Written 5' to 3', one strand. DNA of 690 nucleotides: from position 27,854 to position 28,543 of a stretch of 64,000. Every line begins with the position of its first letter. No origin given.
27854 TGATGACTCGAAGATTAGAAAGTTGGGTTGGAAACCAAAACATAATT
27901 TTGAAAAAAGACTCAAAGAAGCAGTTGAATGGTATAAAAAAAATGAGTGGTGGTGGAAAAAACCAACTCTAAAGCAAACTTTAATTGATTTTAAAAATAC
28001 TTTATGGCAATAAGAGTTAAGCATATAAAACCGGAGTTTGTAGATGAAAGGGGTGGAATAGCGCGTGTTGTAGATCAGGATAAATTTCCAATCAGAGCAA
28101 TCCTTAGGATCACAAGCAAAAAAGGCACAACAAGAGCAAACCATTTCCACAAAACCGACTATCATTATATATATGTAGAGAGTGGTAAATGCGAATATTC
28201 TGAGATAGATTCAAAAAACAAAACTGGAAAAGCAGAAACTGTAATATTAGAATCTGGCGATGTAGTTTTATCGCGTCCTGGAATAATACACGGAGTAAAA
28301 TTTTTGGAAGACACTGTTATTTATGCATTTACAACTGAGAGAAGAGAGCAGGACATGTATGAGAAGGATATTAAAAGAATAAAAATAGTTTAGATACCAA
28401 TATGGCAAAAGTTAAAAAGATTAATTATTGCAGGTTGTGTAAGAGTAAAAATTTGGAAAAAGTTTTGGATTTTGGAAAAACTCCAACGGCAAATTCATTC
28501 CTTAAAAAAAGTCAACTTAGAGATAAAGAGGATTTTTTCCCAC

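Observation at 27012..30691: Candidate pathway for a C-methyl-branched 6-deoxyhexose: RmlB, then an FdtA-like ketoisomerase, then a TylCIII-like C-methyltransferase, then an SDR reductase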

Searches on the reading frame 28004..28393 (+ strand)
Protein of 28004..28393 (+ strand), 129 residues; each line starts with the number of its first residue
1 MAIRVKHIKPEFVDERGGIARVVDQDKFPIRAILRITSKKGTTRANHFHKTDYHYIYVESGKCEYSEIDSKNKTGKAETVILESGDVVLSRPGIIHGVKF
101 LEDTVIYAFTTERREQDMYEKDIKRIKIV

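Call 3: search_protein_families(library=pfam, proteins=[window:28004-28393:+])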
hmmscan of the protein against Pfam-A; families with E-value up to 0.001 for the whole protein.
window:28004-28393:+ (129 aa): 3 families
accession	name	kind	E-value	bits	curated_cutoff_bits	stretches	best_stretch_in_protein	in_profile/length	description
PF07883.17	Cupin_2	-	5.4e-08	32.9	27.2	1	37-103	4-61/70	Cupin domain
PF02311.25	AraC_binding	-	0.00063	19.9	21.1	1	43-98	15-61/135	AraC-like ligand binding domain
PF14667.12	Polysacc_synt_C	-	0.00088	19.8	28.7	0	14-103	3-90/111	Polysaccharide biosynthesis C-terminal domain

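Call 4: search_protein_families(library=ncbifam, proteins=[window:28004-28393:+])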
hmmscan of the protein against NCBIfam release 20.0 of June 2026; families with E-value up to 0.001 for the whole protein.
window:28004-28393:+ (129 aa): 1 family
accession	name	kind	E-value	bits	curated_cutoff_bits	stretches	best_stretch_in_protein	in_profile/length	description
TIGR03404.1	bicupin_oxalic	subfamily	2.1e-05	23.8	254.2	1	15-105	48-137/367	bicupin, oxalate decarboxylase family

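Call 6: search_solved_structures(query=window:28004-28393:+, max_evalue=10, show_alignments=3)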
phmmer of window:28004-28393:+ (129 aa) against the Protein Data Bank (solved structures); distinct sequences matched with E-value up to 10: 24.
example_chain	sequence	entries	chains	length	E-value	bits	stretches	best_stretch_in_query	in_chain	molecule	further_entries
6tzp_A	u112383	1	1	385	1.7e-06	31.2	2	15-105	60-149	Oxalate decarboxylase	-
6ufi_A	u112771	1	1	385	4.4e-06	29.9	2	15-105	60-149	Cupin domain-containing protein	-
4met_A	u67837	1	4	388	4.6e-06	29.8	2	15-105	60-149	Oxalate decarboxylase OxdC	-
3s0m_A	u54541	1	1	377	7.6e-06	29.1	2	8-97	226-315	Oxalate decarboxylase oxdC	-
2v09_A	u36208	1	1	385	8e-06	29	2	8-97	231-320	OXALATE DECARBOXYLASE OXDC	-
5vg3_A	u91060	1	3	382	8.2e-06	29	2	8-97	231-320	Oxalate decarboxylase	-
1j58_A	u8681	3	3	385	8.4e-06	29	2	8-97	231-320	YVRK PROTEIN | OXALATE DECARBOXYLASE OXDC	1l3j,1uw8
2uyb_A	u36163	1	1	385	8.5e-06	29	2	8-97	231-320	OXALATE DECARBOXYLASE OXDC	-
2uya_A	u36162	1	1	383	8.5e-06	29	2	8-97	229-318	OXALATE DECARBOXYLASE OXDC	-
2uy9_A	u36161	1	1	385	8.7e-06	28.9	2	8-97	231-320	OXALATE DECARBOXYLASE OXDC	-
5hi0_A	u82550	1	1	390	8.9e-06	28.9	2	8-97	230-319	Oxalate decarboxylase OxdC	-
2uy8_A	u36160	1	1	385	5.7e-05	26.3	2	8-97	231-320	OXALATE DECARBOXYLASE OXDC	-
2b9u_A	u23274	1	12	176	0.0036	20.5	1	8-121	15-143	hypothetical dTDP-4-dehydrorhamnose 3,5-epimerase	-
1wlt_A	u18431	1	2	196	0.0048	20.1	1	8-121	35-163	176aa long hypothetical dTDP-4-dehydrorhamnose 3,5-epimerase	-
4zu4_A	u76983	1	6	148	0.035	17.3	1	42-126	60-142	WxcM-like protein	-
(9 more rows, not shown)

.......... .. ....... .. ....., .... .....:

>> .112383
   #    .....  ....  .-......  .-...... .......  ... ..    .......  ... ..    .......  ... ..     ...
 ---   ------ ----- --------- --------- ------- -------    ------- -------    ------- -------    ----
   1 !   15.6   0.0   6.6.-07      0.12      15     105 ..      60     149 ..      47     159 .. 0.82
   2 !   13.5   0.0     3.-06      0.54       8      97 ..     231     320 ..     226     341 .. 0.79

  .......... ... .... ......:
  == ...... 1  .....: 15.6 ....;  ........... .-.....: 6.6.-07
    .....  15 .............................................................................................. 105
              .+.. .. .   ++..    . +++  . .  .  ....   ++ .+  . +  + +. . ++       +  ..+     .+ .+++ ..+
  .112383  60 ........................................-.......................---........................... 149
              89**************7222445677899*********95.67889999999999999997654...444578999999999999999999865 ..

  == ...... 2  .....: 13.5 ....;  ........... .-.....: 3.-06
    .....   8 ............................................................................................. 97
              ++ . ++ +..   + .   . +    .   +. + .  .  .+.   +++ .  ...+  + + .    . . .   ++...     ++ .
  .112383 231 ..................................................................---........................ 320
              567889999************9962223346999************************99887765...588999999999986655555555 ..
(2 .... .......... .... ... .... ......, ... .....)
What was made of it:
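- Tried and rejected: The single-sequence PDB hits to OxdC (call 6) reflect shared generic cupin motifs.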

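Call 8: search_protein_families(library=pfam, proteins=[window:28004-28393:+], max_evalue=10)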
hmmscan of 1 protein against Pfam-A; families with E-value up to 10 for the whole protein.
window:28004-28393:+ (129 aa): 6 families
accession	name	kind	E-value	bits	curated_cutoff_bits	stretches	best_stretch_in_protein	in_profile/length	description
PF07883.17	Cupin_2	-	5.4e-08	32.9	27.2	1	37-103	4-61/70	Cupin domain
PF02311.25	AraC_binding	-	0.00063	19.9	21.1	1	43-98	15-61/135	AraC-like ligand binding domain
PF14667.12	Polysacc_synt_C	-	0.00088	19.8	28.7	1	14-103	3-90/111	Polysaccharide biosynthesis C-terminal domain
PF00190.28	Cupin_1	-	0.0031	17.5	22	1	13-101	10-102/151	Cupin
PF09313.17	DUF1971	-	0.005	17.2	23.1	1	52-104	25-76/80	Domain of unknown function (DUF1971)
PF25269.1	DUF7867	-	0.1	12.4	27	1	33-112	122-195/283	Domain of unknown function (DUF7867)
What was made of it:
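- On FdtA/QdtA/WxcM-C 3,4-ketoisomerase (PF05523): No PF05523 hit at E <= 10 for the window protein (call 8).
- On RmlC-type dTDP-4-dehydrorhamnose 3,5-epimerase (PF00908): No PF00908 hit at E <= 10, and the protein is 129 aa (call 8).
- Checked: The cupin does not hit the FdtA/WxcM Pfam model, or the RmlC model, even at E <= 10 (call 8).
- PF00908 is not hit (call 8).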

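Call 9: find_homologous_proteins(query=window:28004-28393:+, max_evalue=0.001)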
Query window:28004-28393:+ (129 aa): 132 proteins with E <= 0.001 among 182 candidates; the best 120 are listed.
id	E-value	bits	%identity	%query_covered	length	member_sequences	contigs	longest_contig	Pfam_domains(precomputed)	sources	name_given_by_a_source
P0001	8.7e-78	276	99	100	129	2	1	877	PF07883.18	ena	-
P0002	4.1e-67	242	82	100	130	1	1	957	PF07883.18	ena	-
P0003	6.5e-64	231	84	95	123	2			PF07883.18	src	-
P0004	1.3e-63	230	81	100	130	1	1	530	PF07883.18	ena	-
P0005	1.9e-62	226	80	100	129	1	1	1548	PF07883.18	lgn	-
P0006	2.0e-62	226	81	100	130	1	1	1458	PF07883.18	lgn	-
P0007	4.0e-62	225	79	100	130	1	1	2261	PF07883.18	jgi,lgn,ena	-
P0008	1.1e-61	224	78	100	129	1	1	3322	PF07883.18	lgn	-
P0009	1.9e-61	223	76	100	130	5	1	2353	PF07883.18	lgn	-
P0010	5.8e-61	222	78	100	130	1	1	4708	PF07883.18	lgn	-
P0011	8.4e-61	221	78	100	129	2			PF07883.18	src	-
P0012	1.0e-59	218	75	100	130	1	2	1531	-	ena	-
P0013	2.0e-59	217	75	100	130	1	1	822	PF07883.18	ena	-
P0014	5.1e-59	215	76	100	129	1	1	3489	PF07883.18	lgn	-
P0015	6.4e-59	215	74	100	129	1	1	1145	PF07883.18,PF02311.26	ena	-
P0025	1.2e-56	208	71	100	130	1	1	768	PF07883.18,PF14667.13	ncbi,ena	-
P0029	2.1e-55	204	71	100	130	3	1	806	PF07883.18,PF14667.13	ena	-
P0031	6.9e-55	202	71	100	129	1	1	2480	PF07883.18,PF02311.26,PF05523.18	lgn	-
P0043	2.5e-52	194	67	100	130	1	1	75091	PF07883.18,PF00190.29,PF14667.13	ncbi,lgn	-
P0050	9.2e-51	189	67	100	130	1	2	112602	PF07883.18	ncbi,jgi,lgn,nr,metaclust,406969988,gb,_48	ncbi:MAG: cupin 2 conserved barrel protein [uncultured bacterium]|nr:MAG: cupin 2 conserved barrel p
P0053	1.5e-50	188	68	100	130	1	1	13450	PF07883.18,PF14667.13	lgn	-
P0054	1.7e-50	188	66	100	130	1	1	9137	PF07883.18,PF14667.13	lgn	-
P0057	9.0e-50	186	67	100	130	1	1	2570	PF07883.18,PF14667.13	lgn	-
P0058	9.8e-50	185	66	100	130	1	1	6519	PF07883.18,PF14667.13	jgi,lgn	-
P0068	1.3e-48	182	66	100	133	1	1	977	PF07883.18,PF05523.18,PF14667.13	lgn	-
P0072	3.9e-48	180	67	100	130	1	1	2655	PF14667.13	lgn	-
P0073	4.6e-48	180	63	100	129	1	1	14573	PF07883.18,PF05523.18,PF14667.13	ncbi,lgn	-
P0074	4.8e-48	180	64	100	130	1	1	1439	PF14667.13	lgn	-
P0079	2.1e-47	178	64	100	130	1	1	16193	PF07883.18,PF14667.13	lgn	-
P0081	2.6e-47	178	64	100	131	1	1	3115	PF07883.18,PF05523.18,PF00908.24,PF14667.13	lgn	-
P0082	4.0e-47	177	65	100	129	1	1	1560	PF07883.18,PF05523.18,PF14667.13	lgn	-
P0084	8.2e-47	176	65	100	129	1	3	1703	PF07883.18,PF05523.18,PF14667.13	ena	-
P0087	1.7e-46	175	63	100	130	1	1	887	PF07883.18,PF14667.13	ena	-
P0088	3.3e-46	174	63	100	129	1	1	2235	PF07883.18,PF05523.18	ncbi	-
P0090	5.2e-46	173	64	100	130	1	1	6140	PF07883.18,PF05523.18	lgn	-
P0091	6.9e-46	173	63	99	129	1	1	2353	PF07883.18,PF05523.18,PF14667.13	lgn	-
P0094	2.9e-45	171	63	99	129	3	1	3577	PF07883.18,PF05523.18,PF14667.13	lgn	-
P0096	1.8e-44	168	65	99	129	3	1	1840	PF07883.18,PF05523.18,PF14667.13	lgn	-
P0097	4.4e-44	167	59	99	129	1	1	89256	PF07883.18,PF05523.18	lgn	-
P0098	6.4e-44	167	61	99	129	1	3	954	PF07883.18,PF05523.18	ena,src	-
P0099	7.3e-44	166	63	99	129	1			PF07883.18,PF05523.18,PF14667.13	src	-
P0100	1.4e-43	166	60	99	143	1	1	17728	PF07883.18,PF05523.18,PF14667.13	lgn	-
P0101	1.4e-43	166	61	99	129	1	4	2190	PF07883.18,PF05523.18,PF14667.13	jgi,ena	-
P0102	1.5e-43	165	61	100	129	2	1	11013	PF07883.18,PF05523.18,PF14667.13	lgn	-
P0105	9.1e-43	163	60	98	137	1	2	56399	PF07883.18,PF05523.18,PF00908.24,PF14667.13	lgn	-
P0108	1.8e-42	162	63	99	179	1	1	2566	PF07883.18,PF05523.18,PF14667.13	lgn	-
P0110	8.5e-42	160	62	99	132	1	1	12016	PF07883.18,PF05523.18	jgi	jgi:dTDP-4-dehydrorhamnose 3,5-epimerase-like enzyme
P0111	9.5e-42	160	60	100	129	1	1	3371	PF07883.18,PF05523.18,PF14667.13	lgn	-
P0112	1.1e-41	159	59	99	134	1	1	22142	PF07883.18,PF05523.18,PF14667.13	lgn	-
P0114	2.7e-41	158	60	100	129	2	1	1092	PF07883.18,PF05523.18,PF00908.24,PF14667.13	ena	-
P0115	5.2e-41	157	59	99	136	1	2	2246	PF07883.18,PF05523.18,PF14667.13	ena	-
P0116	1.7e-40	156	56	100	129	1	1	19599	PF07883.18,PF14667.13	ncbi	-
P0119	1.6e-38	149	56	100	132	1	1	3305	PF07883.18,PF05523.18,PF14667.13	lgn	-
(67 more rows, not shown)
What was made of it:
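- On FdtA/QdtA/WxcM-C 3,4-ketoisomerase (PF05523): Some homologs carry faint precomputed hits (call 9).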

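Call 12: find_encoding_contigs(protein=P0050, flank=10000, max_places=2)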
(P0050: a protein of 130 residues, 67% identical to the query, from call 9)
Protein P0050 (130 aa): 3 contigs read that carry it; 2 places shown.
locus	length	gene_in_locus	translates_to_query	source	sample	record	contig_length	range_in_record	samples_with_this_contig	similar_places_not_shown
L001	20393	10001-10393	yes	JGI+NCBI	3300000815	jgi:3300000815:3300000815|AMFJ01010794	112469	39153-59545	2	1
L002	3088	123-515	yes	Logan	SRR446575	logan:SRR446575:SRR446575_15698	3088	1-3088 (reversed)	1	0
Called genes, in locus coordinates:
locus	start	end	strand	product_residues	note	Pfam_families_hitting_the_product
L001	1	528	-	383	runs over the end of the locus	PF16822:ALGX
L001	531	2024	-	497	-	PF03062:MBOAT, PF13813:MBOAT_2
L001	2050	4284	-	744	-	PF13231:PMT_2, PF02366:PMT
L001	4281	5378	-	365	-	PF00155:Aminotran_1_2, PF01041:DegT_DnrJ_EryC1, PF00266:Aminotran_5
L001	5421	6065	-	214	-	-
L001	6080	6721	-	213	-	PF13489:Methyltransf_23, PF00891:Methyltransf_2, PF13847:Methyltransf_31, PF02390:Methyltransf_4 (faint), PF08241:Methyltransf_11, PF08242:Methyltransf_12, PF13649:Methyltransf_25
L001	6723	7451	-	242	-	PF05148:Methyltransf_8, PF01209:Ubie_methyltran (weak), PF13489:Methyltransf_23, PF13847:Methyltransf_31, PF08241:Methyltransf_11, PF08242:Methyltransf_12, PF13649:Methyltransf_25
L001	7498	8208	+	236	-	PF13641:Glyco_tranf_2_3, PF00535:Glycos_transf_2, PF10111:Glyco_tranf_2_2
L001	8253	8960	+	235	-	PF00535:Glycos_transf_2, PF10111:Glyco_tranf_2_2 (weak)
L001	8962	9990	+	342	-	PF01073:3Beta_HSD, PF01370:Epimerase, PF02719:Polysacc_synt_2, PF04321:RmlD_sub_bind, PF13460:NAD_binding_10 (faint), PF16363:GDP_Man_Dehyd, PF07993:NAD_binding_4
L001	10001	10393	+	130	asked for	PF07883:Cupin_2 (weak)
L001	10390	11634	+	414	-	PF08421:Methyltransf_13, PF13489:Methyltransf_23, PF08242:Methyltransf_12 (faint), PF08484:Methyltransf_14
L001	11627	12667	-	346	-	PF00535:Glycos_transf_2, PF13641:Glyco_tranf_2_3, PF13632:Glyco_trans_2_3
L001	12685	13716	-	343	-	PF00535:Glycos_transf_2, PF10111:Glyco_tranf_2_2 (weak)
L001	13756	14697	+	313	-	PF00535:Glycos_transf_2, PF10111:Glyco_tranf_2_2 (weak), PF13641:Glyco_tranf_2_3 (weak)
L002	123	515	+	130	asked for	PF07883:Cupin_2 (weak)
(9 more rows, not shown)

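Call 13: search_solved_structures(query=A1, max_evalue=10, show_alignments=0)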
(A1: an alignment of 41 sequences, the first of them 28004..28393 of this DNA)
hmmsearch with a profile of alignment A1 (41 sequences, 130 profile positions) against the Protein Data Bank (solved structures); distinct sequences matched with E-value up to 10: 33.
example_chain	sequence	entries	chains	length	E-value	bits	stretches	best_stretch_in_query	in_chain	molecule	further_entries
2pa7_A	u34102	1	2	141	2.5e-05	27.3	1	4-121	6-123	DTDP-6-deoxy-3,4-keto-hexulose isomerase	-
6ufi_A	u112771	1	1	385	0.00015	24.8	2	10-94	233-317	Cupin domain-containing protein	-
4met_A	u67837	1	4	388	0.00024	24.1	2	10-94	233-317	Oxalate decarboxylase OxdC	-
6tzp_A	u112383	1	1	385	0.00035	23.6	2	10-94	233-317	Oxalate decarboxylase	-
4zu7_A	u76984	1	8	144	0.00036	23.6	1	10-120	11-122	QdtA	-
3s0m_A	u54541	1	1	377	0.00038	23.5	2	10-94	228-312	Oxalate decarboxylase oxdC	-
5hi0_A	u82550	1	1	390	0.00039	23.5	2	10-94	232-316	Oxalate decarboxylase OxdC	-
5vg3_A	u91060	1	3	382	0.0004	23.4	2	10-94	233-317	Oxalate decarboxylase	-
1j58_A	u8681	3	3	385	0.00041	23.4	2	10-94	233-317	YVRK PROTEIN | OXALATE DECARBOXYLASE OXDC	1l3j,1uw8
2v09_A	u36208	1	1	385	0.00041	23.4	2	10-94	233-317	OXALATE DECARBOXYLASE OXDC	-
2uyb_A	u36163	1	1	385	0.00041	23.4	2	10-94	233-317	OXALATE DECARBOXYLASE OXDC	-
2uya_A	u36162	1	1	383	0.00041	23.4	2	10-94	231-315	OXALATE DECARBOXYLASE OXDC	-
2uy9_A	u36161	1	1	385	0.00042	23.4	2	10-94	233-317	OXALATE DECARBOXYLASE OXDC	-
2b9u_A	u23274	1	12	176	0.00079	22.5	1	11-113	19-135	hypothetical dTDP-4-dehydrorhamnose 3,5-epimerase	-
1wlt_A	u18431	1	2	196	0.001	22.1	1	11-113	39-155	176aa long hypothetical dTDP-4-dehydrorhamnose 3,5-epimerase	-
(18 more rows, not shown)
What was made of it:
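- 28004..28393 (+): 129-aa single-domain cupin of a distinct family, FdtA/QdtA-like. It is a candidate NDP-ketosugar 3,4-ketoisomerase; an epimerase role is the rival reading. A 41-sequence profile scores best against FdtA 2pa7 (2.5e-5), then QdtA (3.6e-4) and S. tokodaii RmlC (8e-4) (call 13).
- On FdtA/QdtA/WxcM-C 3,4-ketoisomerase (PF05523): The best profile hit is 2pa7 at 2.5e-5 (call 13).
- S. tokodaii RmlC scores 8e-4 in the profile search (call 13).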
